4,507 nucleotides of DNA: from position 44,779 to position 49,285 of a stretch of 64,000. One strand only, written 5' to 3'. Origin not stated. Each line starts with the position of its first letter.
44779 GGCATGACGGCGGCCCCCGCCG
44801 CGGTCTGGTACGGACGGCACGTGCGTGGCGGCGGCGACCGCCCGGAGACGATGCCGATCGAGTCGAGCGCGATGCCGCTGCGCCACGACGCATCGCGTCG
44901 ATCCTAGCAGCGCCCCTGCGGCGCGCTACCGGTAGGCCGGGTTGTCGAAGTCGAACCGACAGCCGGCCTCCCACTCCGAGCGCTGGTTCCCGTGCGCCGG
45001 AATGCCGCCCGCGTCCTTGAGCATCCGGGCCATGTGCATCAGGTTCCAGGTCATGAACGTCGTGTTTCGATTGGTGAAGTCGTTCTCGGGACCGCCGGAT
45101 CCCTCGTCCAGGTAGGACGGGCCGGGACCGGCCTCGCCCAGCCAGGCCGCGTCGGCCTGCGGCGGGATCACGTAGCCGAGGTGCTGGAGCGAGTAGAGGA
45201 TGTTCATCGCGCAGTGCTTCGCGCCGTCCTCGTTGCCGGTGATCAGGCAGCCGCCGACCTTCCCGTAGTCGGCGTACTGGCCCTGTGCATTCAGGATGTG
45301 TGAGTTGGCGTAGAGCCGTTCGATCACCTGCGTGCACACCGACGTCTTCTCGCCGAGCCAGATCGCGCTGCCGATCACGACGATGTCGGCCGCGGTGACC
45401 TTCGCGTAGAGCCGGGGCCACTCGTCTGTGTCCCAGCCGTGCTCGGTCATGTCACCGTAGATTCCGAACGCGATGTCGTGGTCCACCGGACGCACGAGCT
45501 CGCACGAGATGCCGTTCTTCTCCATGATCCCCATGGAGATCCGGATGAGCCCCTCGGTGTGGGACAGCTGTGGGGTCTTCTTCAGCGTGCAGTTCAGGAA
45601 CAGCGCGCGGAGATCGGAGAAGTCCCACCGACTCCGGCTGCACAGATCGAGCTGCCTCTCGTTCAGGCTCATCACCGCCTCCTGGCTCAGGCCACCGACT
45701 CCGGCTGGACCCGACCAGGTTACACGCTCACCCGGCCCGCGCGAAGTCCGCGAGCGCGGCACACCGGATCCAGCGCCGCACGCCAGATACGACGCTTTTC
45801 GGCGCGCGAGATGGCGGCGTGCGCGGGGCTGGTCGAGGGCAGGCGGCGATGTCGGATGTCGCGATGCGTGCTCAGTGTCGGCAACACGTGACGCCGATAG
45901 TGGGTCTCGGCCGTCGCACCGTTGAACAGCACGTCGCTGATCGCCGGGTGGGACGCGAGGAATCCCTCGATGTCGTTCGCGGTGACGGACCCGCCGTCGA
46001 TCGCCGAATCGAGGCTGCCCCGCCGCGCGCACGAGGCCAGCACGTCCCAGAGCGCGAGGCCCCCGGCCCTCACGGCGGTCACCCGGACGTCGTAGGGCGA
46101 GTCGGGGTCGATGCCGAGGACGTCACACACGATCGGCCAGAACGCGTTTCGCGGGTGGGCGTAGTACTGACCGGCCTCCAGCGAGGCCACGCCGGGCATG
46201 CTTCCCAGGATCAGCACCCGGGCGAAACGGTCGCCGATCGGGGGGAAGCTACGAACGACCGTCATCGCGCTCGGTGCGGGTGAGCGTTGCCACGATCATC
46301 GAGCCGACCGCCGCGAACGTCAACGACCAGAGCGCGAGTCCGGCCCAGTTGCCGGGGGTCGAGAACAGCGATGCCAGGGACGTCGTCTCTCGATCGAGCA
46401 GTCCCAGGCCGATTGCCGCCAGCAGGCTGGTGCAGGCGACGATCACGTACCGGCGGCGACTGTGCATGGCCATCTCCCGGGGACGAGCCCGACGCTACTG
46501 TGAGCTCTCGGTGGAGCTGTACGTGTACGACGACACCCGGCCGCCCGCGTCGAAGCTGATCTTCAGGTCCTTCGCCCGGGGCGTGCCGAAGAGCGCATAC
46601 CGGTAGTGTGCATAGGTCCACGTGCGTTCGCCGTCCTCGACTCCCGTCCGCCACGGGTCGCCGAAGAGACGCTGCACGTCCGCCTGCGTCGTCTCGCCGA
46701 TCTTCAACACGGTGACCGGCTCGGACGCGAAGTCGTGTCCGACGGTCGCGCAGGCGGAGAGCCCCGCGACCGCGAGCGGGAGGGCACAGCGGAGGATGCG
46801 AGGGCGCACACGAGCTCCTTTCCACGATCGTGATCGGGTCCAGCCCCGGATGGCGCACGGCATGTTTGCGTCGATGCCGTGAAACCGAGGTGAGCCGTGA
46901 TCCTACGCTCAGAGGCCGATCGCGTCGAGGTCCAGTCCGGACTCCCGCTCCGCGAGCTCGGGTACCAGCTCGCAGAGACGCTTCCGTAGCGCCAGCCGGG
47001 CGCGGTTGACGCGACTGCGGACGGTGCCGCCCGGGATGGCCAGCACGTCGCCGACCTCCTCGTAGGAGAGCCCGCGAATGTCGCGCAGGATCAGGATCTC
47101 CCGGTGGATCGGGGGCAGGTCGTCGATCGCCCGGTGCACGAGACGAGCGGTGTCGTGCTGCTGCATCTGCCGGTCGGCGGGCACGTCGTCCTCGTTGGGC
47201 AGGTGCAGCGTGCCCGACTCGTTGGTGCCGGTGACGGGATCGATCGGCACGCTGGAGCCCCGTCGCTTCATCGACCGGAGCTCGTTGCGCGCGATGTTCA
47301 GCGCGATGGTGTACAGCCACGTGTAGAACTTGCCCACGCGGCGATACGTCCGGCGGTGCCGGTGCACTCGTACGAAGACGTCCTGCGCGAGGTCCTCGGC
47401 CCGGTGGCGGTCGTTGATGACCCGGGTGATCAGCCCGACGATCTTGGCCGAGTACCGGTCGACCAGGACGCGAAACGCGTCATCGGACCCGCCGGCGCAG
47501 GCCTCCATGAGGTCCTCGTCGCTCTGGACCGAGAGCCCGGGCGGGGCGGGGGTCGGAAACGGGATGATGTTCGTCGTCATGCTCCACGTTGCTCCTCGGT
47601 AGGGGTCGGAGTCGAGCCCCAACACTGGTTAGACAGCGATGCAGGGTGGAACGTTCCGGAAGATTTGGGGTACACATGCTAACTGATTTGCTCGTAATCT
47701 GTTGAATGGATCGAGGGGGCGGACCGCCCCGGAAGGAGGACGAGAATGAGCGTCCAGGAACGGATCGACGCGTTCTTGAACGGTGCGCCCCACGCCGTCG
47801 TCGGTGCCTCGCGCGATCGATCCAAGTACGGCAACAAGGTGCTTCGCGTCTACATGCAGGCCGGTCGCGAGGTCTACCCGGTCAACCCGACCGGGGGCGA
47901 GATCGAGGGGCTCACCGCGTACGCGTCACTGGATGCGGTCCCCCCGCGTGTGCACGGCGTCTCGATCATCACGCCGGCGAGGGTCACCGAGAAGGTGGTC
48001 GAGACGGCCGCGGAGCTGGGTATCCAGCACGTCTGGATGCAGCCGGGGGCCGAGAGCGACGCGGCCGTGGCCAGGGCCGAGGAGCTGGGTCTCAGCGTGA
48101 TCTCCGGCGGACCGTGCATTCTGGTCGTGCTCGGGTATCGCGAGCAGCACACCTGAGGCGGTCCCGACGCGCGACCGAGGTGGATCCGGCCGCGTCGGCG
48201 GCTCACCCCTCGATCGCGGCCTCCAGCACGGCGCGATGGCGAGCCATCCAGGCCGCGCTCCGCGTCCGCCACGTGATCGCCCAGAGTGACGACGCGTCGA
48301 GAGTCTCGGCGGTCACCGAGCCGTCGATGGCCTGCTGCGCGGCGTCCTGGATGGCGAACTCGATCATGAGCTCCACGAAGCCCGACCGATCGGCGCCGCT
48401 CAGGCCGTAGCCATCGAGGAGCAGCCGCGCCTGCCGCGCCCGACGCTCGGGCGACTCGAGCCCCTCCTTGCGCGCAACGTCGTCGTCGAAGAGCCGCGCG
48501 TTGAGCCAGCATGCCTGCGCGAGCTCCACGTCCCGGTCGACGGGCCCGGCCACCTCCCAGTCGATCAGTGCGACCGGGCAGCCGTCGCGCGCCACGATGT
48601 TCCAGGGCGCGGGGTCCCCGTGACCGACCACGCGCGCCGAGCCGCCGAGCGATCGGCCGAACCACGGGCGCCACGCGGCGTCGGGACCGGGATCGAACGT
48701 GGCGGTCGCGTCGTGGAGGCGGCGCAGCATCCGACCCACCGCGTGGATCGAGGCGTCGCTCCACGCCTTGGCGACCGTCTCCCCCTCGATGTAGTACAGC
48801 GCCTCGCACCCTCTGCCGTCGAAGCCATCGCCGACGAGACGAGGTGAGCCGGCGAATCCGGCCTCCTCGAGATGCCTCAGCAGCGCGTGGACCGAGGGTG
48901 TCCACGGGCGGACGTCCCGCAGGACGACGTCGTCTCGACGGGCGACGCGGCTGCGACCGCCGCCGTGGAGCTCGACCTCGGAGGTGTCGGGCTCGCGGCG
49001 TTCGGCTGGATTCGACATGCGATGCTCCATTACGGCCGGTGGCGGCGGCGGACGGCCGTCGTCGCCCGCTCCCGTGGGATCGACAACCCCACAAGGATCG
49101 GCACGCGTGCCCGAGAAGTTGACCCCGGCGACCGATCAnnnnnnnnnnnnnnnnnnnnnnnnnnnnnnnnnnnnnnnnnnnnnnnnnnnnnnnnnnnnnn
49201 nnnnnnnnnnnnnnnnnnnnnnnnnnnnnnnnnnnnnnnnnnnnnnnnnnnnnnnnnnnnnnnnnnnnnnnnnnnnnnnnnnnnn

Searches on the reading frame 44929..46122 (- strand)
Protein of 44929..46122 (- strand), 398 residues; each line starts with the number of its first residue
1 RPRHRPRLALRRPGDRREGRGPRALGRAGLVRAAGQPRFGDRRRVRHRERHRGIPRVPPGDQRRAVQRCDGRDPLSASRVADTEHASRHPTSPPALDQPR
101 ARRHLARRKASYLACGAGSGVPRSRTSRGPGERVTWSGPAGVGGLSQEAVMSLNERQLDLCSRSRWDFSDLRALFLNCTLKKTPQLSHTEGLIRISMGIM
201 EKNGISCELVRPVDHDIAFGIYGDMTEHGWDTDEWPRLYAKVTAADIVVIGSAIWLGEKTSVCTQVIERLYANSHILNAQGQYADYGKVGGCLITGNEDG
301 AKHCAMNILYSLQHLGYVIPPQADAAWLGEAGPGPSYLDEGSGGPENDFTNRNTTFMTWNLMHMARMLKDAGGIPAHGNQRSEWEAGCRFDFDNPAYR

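Call 9: search_protein_families(library=pfam, proteins=[window:44929-46122:-], max_evalue=0.001)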
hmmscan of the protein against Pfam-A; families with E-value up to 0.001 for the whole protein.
window:44929-46122:- (398 aa): 1 family
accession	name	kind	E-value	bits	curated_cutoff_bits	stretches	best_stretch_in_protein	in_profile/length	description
PF03358.20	FMN_red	-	6.5e-09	36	24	1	174-323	4-143/152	NADPH-dependent FMN reductase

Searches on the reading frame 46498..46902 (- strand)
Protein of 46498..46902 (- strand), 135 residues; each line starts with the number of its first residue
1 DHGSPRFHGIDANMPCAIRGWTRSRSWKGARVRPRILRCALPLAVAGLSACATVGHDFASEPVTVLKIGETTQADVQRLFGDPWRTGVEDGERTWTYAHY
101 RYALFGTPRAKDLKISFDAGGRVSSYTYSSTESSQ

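Call 9: search_protein_families(library=pfam, proteins=[window:46498-46902:-], max_evalue=0.001)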
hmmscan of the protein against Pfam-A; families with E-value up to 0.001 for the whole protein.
window:46498-46902:- (135 aa): 1 family
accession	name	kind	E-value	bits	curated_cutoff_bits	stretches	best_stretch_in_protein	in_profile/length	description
PF04355.18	BamE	-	2.3e-05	24.5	23.2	1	63-125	9-69/71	Outer membrane protein assembly factor BamE domain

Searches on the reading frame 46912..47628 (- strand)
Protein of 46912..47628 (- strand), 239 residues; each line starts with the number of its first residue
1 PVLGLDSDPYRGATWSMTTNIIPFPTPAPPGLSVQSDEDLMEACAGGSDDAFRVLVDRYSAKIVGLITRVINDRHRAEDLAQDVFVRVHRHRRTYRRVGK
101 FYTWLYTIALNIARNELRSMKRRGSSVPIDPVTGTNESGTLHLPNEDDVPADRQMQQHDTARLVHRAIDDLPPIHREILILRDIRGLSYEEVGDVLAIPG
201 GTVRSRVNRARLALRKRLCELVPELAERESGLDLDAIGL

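Call 9: search_protein_families(library=pfam, proteins=[window:46912-47628:-], max_evalue=0.001)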
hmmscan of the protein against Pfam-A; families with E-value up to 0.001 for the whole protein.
window:46912-47628:- (239 aa): 4 families
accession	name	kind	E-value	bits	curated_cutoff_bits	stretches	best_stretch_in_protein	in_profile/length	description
PF04542.20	Sigma70_r2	-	1.2e-15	57.4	24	1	55-122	1-70/71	Sigma-70 region 2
PF04545.22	Sigma70_r4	-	2.1e-14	53.2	24.1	1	167-216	1-50/50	Sigma-70, region 4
PF08281.18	Sigma70_r4_2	-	9.6e-13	48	25.7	1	162-214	2-54/54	Sigma-70, region 4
PF07638.17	Sigma70_ECF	-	0.00066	20.1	21.1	0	39-217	6-182/185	ECF sigma factor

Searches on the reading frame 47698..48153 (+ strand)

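Call 9: search_protein_families(library=pfam, proteins=[window:47698-48153:+], max_evalue=0.001)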
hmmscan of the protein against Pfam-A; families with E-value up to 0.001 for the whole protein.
window:47698-48153:+ (152 aa): 2 families
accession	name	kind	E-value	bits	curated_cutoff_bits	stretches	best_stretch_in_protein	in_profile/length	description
PF13380.12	CoA_binding_2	-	4.3e-32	111.4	22.8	1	33-144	4-114/116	CoA binding domain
PF02629.25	CoA_binding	-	2.9e-06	28.4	22.3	1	33-114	7-93/97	CoA binding domain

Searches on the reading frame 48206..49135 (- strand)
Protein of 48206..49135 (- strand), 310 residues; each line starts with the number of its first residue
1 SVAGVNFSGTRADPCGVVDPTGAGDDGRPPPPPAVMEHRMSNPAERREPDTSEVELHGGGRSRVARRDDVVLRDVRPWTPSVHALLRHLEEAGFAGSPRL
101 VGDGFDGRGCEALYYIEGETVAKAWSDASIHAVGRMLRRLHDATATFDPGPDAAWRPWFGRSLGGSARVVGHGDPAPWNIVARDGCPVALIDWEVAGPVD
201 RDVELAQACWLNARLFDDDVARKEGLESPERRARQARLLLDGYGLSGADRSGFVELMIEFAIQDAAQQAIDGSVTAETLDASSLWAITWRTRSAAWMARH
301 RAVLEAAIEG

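Call 9: search_protein_families(library=pfam, proteins=[window:48206-49135:-], max_evalue=0.001)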
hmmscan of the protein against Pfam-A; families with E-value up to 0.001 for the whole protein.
window:48206-49135:- (310 aa): 1 family
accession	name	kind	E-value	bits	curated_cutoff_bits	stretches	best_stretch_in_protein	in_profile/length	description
PF01636.29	APH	-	1.9e-12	47.9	23.2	2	165-218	165-219/239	Phosphotransferase enzyme family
